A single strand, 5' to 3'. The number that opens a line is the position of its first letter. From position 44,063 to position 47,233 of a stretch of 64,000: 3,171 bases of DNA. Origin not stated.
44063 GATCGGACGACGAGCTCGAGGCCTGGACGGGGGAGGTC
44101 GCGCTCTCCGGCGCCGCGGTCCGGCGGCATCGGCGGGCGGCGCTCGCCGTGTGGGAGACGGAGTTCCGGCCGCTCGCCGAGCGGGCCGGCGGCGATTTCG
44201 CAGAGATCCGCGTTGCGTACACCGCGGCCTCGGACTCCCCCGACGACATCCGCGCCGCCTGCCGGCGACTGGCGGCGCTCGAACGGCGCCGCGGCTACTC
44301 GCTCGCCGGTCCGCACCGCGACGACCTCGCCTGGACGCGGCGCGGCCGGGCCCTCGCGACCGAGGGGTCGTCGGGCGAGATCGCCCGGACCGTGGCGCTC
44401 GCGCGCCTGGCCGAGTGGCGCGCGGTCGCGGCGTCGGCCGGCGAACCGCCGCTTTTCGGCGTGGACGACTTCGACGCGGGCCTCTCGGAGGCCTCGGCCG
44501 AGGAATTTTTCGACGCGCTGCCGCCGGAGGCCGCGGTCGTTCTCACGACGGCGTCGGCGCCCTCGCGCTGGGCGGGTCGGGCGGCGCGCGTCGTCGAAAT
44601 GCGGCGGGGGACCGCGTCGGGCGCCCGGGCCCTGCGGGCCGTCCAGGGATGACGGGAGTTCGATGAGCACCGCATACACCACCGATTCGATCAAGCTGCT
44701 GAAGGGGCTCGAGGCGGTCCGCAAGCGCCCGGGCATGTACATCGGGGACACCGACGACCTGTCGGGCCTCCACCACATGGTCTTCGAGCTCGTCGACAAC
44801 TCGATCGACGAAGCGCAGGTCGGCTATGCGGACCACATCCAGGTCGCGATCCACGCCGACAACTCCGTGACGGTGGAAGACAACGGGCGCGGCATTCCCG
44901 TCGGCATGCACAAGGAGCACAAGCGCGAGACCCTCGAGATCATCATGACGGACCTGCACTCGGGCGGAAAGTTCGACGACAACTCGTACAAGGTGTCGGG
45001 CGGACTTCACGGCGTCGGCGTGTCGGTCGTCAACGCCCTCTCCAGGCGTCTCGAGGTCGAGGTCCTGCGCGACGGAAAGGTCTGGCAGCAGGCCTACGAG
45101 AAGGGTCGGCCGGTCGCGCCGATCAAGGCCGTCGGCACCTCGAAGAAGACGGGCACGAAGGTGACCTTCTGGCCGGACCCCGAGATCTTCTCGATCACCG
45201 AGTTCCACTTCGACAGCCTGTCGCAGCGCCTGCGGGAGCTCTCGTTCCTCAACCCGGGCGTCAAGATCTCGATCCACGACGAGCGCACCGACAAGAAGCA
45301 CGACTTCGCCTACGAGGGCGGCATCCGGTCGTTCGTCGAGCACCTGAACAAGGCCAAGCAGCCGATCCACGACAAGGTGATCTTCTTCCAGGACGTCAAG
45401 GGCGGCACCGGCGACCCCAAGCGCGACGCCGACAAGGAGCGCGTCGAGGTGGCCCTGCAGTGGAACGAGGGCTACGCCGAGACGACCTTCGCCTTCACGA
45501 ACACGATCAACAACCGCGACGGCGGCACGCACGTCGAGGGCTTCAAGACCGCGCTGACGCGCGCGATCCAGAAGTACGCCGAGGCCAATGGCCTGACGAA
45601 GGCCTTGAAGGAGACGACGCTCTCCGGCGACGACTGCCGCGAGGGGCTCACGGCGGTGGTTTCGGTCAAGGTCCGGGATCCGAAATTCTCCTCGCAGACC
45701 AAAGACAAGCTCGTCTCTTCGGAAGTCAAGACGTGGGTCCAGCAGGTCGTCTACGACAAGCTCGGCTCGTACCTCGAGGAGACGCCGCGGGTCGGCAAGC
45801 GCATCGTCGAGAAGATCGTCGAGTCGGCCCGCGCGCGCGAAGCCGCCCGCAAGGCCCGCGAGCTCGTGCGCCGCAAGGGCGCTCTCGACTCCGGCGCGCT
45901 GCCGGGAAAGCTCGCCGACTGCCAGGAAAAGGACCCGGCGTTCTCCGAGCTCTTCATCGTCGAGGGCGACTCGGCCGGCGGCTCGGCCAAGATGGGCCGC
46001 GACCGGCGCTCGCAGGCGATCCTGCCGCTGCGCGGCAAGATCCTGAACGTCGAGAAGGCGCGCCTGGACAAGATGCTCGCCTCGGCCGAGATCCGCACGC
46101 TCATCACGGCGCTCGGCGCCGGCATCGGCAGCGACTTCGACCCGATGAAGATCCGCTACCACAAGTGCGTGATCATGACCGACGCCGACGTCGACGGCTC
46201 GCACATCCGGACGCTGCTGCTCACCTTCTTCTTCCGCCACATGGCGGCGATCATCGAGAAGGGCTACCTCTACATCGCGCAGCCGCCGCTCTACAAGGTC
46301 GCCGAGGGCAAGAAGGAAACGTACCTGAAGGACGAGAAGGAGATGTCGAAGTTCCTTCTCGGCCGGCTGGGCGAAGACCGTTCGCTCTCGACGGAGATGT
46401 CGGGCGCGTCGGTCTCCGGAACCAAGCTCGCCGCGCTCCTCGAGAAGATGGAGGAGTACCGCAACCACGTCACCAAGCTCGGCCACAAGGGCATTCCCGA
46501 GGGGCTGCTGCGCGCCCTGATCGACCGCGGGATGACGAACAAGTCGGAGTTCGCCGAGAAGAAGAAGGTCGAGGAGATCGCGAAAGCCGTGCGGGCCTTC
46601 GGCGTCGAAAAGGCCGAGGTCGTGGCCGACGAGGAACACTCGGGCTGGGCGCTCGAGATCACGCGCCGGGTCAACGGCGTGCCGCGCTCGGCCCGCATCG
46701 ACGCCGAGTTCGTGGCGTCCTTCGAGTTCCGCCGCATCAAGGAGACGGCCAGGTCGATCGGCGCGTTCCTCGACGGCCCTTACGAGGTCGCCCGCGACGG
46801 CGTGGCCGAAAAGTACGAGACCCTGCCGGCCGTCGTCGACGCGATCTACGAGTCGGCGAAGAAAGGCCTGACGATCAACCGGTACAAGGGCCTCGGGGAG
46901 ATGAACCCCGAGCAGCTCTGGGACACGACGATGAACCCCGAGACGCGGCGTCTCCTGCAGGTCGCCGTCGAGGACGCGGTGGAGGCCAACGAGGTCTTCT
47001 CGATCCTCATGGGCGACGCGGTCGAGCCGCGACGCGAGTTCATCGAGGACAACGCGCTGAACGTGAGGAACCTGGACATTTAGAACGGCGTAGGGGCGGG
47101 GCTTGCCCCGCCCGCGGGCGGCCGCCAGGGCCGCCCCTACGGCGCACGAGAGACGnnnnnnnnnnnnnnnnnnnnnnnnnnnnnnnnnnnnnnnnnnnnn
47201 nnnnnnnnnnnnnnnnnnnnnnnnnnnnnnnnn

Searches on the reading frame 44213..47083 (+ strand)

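Call 36: search_protein_families(library=pfam, proteins=[window:44213-47083:+], max_evalue=0.0001)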
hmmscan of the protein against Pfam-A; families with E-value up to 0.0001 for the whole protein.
window:44213-47083:+ (956 aa): 6 families
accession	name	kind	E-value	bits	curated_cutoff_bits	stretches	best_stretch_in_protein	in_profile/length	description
PF00204.31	DNA_gyraseB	-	5.2e-58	195.8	27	1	370-550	1-172/173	DNA gyrase B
PF00986.26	DNA_gyraseB_C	-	4.7e-32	110.4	29.8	1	883-945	1-63/63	DNA gyrase B subunit, carboxyl terminus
PF02518.31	HATPase_c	-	9.8e-19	68.3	26.4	1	182-323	2-109/111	Histidine kinase-, DNA gyrase B-, and HSP90-like ATPase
PF01751.28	Toprim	-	7.9e-17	61.7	23.1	1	579-689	1-94/96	Toprim domain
PF18053.6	GyrB_insert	-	1.3e-11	45.1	26.1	1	725-861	3-146/167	DNA gyrase B subunit insert domain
PF21249.2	GyrB_hook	-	1.1e-06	28.5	23.7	1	692-714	1-23/29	GyrB, hook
